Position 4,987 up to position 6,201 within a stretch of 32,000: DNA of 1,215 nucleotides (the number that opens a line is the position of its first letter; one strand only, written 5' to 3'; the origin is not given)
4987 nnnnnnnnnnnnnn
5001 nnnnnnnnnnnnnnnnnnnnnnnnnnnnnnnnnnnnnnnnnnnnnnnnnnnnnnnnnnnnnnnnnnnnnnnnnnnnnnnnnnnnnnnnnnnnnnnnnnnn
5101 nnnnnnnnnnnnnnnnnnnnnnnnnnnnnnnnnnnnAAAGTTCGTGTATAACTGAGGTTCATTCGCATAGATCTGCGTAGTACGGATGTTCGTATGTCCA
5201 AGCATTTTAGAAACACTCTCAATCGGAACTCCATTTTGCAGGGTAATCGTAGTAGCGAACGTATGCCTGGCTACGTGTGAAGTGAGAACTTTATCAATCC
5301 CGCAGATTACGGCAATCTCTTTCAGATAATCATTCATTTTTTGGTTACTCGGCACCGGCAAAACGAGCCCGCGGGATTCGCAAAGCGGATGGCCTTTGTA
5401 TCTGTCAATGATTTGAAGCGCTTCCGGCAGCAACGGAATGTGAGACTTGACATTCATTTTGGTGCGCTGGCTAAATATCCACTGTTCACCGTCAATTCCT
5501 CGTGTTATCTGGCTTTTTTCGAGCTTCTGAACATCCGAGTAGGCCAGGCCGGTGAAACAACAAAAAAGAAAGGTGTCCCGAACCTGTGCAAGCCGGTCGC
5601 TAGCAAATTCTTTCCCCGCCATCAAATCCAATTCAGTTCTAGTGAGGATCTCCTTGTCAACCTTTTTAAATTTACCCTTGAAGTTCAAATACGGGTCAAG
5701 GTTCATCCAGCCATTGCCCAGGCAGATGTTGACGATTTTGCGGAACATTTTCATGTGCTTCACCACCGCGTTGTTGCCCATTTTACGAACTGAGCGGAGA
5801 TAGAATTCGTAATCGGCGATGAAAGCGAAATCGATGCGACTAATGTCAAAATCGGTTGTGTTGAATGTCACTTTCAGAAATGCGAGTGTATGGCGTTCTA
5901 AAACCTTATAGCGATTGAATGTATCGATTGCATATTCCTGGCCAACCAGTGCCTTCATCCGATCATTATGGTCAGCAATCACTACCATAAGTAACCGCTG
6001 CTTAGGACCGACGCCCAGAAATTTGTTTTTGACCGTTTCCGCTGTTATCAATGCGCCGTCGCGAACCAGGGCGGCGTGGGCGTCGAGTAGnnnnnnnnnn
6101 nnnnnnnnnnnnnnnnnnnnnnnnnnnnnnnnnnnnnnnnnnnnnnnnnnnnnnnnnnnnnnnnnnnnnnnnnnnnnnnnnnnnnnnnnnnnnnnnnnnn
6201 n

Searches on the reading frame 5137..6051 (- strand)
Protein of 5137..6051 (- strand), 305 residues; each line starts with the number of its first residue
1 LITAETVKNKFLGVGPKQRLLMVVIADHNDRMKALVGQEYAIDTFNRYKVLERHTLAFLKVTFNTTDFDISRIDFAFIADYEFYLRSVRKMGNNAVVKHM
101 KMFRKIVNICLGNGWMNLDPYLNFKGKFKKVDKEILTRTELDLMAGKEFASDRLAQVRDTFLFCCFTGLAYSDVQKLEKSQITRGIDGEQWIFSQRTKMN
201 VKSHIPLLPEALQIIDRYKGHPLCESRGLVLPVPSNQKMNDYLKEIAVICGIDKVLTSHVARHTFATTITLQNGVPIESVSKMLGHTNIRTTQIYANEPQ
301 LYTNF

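Call 32: search_protein_families(library=pfam, proteins=[window:5137-6051:-], max_evalue=0.001)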
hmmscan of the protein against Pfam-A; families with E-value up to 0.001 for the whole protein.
window:5137-6051:- (305 aa): 2 families
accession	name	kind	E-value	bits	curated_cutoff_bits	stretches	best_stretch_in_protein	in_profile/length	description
PF00589.27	Phage_integrase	-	8.2e-18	65.2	27.1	1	160-297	27-167/172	Phage integrase family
PF13102.12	Phage_int_SAM_5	-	6.8e-13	49.3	22.3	1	33-125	14-97/98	Phage integrase SAM-like domain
